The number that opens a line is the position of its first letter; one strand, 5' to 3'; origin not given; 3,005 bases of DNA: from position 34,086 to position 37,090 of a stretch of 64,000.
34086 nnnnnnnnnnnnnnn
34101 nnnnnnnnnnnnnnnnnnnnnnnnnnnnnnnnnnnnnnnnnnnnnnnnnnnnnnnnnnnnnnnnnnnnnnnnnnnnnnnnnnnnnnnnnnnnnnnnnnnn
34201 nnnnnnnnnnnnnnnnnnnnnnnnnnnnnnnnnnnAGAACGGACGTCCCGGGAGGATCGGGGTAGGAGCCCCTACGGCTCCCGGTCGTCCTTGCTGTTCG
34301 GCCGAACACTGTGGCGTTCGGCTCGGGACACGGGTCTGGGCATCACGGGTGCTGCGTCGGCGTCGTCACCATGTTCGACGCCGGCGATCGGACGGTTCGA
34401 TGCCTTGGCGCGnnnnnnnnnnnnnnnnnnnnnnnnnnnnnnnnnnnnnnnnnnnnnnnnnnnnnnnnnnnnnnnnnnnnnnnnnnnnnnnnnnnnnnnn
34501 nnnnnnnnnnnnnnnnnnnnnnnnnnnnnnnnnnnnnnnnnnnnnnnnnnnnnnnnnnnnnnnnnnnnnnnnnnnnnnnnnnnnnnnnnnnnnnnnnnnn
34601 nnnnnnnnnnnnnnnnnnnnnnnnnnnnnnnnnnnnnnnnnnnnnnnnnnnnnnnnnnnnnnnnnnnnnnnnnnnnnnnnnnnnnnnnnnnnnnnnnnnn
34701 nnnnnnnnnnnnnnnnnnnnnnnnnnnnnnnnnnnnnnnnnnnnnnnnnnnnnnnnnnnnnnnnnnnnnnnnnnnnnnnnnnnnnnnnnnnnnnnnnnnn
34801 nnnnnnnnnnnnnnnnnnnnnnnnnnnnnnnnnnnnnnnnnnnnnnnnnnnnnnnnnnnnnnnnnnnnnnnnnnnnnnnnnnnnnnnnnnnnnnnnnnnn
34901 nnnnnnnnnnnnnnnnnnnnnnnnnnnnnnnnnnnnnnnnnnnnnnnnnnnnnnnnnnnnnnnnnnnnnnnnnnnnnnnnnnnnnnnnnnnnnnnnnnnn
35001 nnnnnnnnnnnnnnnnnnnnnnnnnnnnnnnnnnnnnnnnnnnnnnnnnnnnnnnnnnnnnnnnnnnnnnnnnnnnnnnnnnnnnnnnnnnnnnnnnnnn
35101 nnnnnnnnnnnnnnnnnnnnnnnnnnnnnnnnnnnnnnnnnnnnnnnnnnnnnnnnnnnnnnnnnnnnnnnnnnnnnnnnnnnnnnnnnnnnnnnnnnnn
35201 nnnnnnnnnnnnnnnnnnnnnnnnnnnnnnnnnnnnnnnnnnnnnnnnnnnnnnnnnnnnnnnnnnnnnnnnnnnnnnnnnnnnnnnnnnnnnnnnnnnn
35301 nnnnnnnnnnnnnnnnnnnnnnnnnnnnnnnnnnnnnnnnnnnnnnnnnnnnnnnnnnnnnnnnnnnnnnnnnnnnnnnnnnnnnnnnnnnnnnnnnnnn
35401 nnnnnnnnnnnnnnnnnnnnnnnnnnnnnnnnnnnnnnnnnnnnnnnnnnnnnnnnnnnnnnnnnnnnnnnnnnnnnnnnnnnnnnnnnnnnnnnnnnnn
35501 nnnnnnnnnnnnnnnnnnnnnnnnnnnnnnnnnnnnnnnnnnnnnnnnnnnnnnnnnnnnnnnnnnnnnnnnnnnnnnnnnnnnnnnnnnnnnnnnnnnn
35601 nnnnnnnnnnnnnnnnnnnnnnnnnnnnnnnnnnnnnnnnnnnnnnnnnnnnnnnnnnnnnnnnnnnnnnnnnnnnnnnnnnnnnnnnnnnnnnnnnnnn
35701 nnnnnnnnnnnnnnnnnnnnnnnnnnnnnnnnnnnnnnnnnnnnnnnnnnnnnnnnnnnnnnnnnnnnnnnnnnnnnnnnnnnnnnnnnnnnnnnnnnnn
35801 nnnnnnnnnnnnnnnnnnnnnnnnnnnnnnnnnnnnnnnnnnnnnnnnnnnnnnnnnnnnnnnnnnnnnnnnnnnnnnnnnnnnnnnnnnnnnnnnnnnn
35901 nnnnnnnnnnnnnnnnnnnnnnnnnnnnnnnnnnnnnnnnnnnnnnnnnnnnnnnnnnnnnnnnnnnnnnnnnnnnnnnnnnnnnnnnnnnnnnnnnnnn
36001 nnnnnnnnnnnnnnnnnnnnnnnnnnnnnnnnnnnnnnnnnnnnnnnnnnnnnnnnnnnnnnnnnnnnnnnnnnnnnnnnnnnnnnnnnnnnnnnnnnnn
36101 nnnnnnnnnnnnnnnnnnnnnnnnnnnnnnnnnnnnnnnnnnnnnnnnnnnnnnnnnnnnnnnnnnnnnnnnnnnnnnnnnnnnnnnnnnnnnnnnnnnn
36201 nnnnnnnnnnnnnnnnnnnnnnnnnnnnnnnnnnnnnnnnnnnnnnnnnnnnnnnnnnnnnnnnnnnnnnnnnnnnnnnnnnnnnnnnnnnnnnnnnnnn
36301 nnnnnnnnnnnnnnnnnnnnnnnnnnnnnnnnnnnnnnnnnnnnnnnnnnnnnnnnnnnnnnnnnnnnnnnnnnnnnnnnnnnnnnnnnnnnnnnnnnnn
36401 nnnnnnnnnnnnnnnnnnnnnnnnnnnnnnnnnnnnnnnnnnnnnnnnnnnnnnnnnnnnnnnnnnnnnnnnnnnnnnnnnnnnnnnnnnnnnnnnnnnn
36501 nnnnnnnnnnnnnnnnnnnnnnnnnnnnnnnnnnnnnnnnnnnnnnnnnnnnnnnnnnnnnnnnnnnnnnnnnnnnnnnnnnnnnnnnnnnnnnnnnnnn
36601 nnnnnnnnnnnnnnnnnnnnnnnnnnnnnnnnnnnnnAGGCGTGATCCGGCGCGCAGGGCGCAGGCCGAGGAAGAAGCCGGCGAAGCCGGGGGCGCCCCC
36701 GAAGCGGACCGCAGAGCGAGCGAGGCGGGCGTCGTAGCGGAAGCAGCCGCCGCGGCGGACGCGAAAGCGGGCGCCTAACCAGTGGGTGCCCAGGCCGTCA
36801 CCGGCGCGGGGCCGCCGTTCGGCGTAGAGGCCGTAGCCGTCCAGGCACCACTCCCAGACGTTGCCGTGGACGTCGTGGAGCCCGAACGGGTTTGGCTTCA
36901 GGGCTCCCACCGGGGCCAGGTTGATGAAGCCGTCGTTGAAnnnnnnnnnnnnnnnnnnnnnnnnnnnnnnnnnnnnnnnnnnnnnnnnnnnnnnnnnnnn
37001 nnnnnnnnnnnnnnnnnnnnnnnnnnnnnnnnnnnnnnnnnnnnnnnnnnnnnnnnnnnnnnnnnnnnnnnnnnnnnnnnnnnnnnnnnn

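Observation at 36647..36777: TR/VR pair: 28 mismatches in 129 nt, every one at a template adenine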

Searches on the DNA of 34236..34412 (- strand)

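Call 70: build_rna_model(alignment_id=A3, structure=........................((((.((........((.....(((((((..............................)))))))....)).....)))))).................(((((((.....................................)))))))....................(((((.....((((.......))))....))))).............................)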
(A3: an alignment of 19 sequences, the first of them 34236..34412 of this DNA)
Model R1 built from alignment A3 (19 sequences, 258 columns); structure: as given.
model positions 173; base pairs 31; branch points 2; effective number of sequences 4.77; information 0.59 bits per position. Calibrated on 0.2 Mb of random sequence (short: E-values are rough).
structure used (alignment columns):
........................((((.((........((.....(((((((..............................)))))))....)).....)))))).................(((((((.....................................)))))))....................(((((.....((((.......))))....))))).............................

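Call 71: search_with_rna_model(model_id=R1, sources=[window, L008, L009, L010, L011, L012, L013, L014, L015, L016, L017, L018, L019, L020, L021, L022, L023, L024, L025, L026, L027, L028, L029, L030, L031, L032, L033, L034, L035, L036, L037, L038, L039, L040, L041, L042, L043, L044, L045, L046, L047, L048, L049, L050, L051, L052, L053, L054, L055, L056, L057, L058, L059, L060, L061, L062, L063, L064, L065, L066, L067, L068, L069, L070, L071, L072, L073, L074, L075, L076, L077, L078, L079, L080, L081, L082, L083, L084, L085, L086, L087, L088, L089, L090, L092], max_evalue=0.01)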
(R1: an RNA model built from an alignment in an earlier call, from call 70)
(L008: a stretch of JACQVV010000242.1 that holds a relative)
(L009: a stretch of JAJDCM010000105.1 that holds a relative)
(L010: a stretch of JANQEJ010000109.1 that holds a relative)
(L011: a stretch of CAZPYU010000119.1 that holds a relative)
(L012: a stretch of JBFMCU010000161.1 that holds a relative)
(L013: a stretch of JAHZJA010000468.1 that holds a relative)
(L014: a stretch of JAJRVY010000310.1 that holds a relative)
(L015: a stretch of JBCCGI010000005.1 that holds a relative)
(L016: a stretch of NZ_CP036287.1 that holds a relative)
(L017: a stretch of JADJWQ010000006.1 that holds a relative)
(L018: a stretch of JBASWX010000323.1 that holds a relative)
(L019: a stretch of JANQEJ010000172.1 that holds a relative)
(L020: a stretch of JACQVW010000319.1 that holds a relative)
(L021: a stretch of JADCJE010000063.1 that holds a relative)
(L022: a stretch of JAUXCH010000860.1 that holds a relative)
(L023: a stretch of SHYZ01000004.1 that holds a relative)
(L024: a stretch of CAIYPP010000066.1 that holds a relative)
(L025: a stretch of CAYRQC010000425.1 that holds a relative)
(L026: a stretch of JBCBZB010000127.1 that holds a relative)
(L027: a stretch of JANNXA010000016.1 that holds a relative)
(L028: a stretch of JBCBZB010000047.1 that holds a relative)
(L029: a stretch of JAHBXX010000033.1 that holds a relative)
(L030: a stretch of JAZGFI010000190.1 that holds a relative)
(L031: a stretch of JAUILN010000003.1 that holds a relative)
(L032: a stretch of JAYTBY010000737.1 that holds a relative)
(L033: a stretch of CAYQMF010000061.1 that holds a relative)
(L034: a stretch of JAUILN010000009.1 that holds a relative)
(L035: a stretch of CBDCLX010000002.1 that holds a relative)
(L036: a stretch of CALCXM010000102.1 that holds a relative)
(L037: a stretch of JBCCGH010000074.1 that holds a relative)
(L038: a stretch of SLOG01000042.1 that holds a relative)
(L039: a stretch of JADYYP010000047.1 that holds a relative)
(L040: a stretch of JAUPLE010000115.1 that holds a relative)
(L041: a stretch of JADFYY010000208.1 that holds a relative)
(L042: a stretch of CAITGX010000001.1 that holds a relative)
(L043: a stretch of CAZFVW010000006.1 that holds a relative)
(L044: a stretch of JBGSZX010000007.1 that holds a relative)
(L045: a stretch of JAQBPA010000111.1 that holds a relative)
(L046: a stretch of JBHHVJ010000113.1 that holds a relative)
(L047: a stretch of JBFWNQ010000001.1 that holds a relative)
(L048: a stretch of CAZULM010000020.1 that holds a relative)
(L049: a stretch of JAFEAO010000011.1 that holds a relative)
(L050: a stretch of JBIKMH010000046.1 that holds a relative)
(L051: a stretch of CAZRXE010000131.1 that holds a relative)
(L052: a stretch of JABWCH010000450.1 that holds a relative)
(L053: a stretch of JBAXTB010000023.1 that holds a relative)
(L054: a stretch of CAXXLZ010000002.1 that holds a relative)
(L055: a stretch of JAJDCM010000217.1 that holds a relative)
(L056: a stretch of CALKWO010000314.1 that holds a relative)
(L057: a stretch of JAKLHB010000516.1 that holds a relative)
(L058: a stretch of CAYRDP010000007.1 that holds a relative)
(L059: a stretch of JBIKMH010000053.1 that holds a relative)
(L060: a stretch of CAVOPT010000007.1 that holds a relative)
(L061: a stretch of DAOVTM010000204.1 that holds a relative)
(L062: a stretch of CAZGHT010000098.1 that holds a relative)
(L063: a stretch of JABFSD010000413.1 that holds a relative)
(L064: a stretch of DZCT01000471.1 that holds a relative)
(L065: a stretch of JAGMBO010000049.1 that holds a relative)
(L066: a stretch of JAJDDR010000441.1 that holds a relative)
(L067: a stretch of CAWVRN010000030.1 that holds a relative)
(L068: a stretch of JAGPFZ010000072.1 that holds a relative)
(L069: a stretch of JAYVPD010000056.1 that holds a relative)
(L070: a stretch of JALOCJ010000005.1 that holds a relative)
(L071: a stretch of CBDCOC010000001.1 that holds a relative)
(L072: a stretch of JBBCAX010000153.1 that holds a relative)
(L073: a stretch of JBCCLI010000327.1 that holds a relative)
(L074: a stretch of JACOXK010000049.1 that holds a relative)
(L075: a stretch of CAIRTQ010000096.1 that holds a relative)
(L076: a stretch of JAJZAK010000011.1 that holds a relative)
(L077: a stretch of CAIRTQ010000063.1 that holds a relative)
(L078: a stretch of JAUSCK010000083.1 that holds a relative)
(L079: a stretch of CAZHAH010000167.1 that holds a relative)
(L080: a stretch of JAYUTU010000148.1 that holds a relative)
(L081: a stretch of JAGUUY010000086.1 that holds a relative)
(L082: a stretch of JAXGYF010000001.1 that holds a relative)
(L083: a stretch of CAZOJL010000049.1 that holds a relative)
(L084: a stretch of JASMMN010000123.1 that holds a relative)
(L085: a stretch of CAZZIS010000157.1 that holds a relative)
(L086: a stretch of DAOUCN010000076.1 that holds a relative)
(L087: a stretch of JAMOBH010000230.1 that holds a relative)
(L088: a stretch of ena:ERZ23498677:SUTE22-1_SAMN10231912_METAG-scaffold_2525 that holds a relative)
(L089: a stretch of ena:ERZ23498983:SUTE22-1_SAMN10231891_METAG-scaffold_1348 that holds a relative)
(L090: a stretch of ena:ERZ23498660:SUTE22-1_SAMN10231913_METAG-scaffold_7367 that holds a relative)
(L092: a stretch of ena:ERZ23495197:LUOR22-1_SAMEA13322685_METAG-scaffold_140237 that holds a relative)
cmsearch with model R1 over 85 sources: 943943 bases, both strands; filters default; matches with E-value up to 0.01: 54.
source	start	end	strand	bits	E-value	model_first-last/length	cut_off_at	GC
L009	7518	7699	+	151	1.8e-30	1-173/173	no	0.67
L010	9126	9303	+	134.2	8.6e-27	1-173/173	no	0.73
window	34238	34411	-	131.5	3.3e-26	1-173/173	no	0.68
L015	9126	9303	+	126.2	4.6e-25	1-173/173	no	0.76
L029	9107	9277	+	125.4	7.1e-25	1-173/173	no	0.78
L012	9162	9333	+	123.3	2e-24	1-173/173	no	0.77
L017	9118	9298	+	121.5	5.1e-24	1-173/173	no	0.76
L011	1943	2107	+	115.7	9.2e-23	1-173/173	no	0.75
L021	9124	9289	+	113.6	2.6e-22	1-173/173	no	0.74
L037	9153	9322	+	113.2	3.3e-22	1-173/173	no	0.75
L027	9160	9334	+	112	6.1e-22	1-173/173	no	0.73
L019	2412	2602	+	109.6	2e-21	1-173/173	no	0.76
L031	9181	9363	+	102.5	7.3e-20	1-173/173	no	0.74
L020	3721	3889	+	101.8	1e-19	1-173/173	no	0.76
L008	2567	2751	+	101.5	1.2e-19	1-173/173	no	0.7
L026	6127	6300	+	98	7.1e-19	1-173/173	no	0.73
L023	9148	9359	+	97.5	8.7e-19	1-173/173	no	0.73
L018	5932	6102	+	92.5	1.1e-17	1-173/173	no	0.78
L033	9125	9260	+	90.9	2.5e-17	1-173/173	no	0.74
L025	3465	3678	+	88.4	8.4e-17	1-173/173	no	0.69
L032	2135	2295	+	85.5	3.8e-16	1-173/173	no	0.73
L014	3185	3379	+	84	7.8e-16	1-173/173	no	0.74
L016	9179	9374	+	77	2.7e-14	1-173/173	no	0.78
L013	9173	9362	+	74.3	1e-13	1-173/173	no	0.73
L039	9125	9245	+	66.8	4.6e-12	1-173/173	no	0.75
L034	9187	9363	+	66.4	5.5e-12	1-173/173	no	0.73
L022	1898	2082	+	65.8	7.4e-12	1-173/173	no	0.78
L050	2775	2914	+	59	2.3e-10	1-173/173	no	0.74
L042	3325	3442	+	58.7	2.7e-10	1-173/173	no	0.73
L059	2074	2222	+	57.8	4.2e-10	1-173/173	no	0.7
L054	9136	9304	+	56.2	9.3e-10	1-173/173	no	0.66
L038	1764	1928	+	54.8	1.9e-09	1-173/173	no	0.56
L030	1617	1806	+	54.2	2.5e-09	1-173/173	no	0.67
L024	5802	5955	+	53.6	3.5e-09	1-173/173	no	0.73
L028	9214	9399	+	48.4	4.7e-08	1-173/173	no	0.69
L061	2771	2929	+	47.6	7.2e-08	1-173/173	no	0.53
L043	1840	2065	+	46.7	1.1e-07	1-173/173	no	0.56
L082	9421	9611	+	46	1.6e-07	1-173/173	no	0.63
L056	4956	5116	+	43.8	4.8e-07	1-173/173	no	0.47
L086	4248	4421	+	40.7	2.3e-06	1-173/173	no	0.68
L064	2311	2471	+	38.9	5.7e-06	1-173/173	no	0.56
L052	1885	2045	+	38.8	5.8e-06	1-173/173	no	0.48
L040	2263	2440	+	37.3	1.3e-05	1-173/173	no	0.54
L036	8270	8430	+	36.7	1.7e-05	1-173/173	no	0.62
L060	9126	9290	+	35.4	3.3e-05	1-173/173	no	0.67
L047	9145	9331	+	33.1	0.00011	1-173/173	no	0.51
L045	9147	9317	+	31.5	0.00024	1-173/173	no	0.47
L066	9206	9374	+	29.9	0.00052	1-173/173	no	0.63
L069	9155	9312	+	28.9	0.00085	1-173/173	no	0.53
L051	2149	2314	+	27.8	0.0015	1-173/173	no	0.62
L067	9203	9318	+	27.7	0.0016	1-173/173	no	0.54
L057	2131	2338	+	26.5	0.0029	1-173/173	no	0.49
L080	1827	1958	+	25.5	0.0048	1-173/173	no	0.52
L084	1676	1792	+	25.5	0.0048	1-173/173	no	0.68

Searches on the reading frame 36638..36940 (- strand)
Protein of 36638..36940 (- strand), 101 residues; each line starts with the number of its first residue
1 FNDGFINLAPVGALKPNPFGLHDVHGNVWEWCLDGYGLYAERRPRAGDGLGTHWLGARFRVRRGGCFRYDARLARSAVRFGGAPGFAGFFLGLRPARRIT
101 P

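Call 62: search_solved_structures(query=window:36638-36940:-, max_evalue=1, show_alignments=5)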
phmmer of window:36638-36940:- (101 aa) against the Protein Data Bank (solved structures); distinct sequences matched with E-value up to 1: 28.
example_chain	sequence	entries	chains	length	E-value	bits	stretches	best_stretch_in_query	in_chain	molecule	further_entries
5hha_A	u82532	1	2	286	2.4e-09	40.7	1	2-98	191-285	PvdO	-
5nxl_A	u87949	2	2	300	7.4e-09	39.2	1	2-68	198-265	Non-specific serine/threonine protein kinase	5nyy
6s07_A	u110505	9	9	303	7.9e-09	39.1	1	2-68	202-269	Formylglycine-generating enzyme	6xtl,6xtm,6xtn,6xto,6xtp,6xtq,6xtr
6muj_A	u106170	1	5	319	8.9e-09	38.9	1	2-96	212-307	Formylglycine-generating enzyme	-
2q17_A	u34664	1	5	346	1e-08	38.7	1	2-96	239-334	formylglycine generating enzyme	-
2aii_X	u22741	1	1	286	1.4e-07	35.1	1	2-94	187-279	Sulfatase modifying factor 1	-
5ssx_A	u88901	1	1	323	1.5e-07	34.9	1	2-94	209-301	Formylglycine-generating enzyme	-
1y1e_X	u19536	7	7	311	1.6e-07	34.9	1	2-94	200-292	C-alpha-formyglycine-generating enzyme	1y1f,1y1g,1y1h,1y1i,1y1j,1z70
5ssy_A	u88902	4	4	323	1.6e-07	34.9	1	2-94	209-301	Formylglycine-generating enzyme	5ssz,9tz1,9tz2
8aru_A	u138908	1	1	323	1.6e-07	34.9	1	2-94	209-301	Formylglycine-generating enzyme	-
2aft_X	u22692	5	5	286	1.9e-07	34.6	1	2-94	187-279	Sulfatase modifying factor 1 | Sulfatase-modifying factor 1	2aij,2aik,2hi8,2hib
31dc_A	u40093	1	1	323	2.2e-07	34.4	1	2-94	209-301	Formylglycine-generating enzyme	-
2afy_X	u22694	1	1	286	2.9e-07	34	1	2-96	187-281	Sulfatase modifying factor 1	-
7ml6_A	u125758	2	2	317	2.9e-05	27.6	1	9-100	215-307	CalU17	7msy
6vqp_A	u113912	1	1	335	3.2e-05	27.4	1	9-100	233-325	CalU17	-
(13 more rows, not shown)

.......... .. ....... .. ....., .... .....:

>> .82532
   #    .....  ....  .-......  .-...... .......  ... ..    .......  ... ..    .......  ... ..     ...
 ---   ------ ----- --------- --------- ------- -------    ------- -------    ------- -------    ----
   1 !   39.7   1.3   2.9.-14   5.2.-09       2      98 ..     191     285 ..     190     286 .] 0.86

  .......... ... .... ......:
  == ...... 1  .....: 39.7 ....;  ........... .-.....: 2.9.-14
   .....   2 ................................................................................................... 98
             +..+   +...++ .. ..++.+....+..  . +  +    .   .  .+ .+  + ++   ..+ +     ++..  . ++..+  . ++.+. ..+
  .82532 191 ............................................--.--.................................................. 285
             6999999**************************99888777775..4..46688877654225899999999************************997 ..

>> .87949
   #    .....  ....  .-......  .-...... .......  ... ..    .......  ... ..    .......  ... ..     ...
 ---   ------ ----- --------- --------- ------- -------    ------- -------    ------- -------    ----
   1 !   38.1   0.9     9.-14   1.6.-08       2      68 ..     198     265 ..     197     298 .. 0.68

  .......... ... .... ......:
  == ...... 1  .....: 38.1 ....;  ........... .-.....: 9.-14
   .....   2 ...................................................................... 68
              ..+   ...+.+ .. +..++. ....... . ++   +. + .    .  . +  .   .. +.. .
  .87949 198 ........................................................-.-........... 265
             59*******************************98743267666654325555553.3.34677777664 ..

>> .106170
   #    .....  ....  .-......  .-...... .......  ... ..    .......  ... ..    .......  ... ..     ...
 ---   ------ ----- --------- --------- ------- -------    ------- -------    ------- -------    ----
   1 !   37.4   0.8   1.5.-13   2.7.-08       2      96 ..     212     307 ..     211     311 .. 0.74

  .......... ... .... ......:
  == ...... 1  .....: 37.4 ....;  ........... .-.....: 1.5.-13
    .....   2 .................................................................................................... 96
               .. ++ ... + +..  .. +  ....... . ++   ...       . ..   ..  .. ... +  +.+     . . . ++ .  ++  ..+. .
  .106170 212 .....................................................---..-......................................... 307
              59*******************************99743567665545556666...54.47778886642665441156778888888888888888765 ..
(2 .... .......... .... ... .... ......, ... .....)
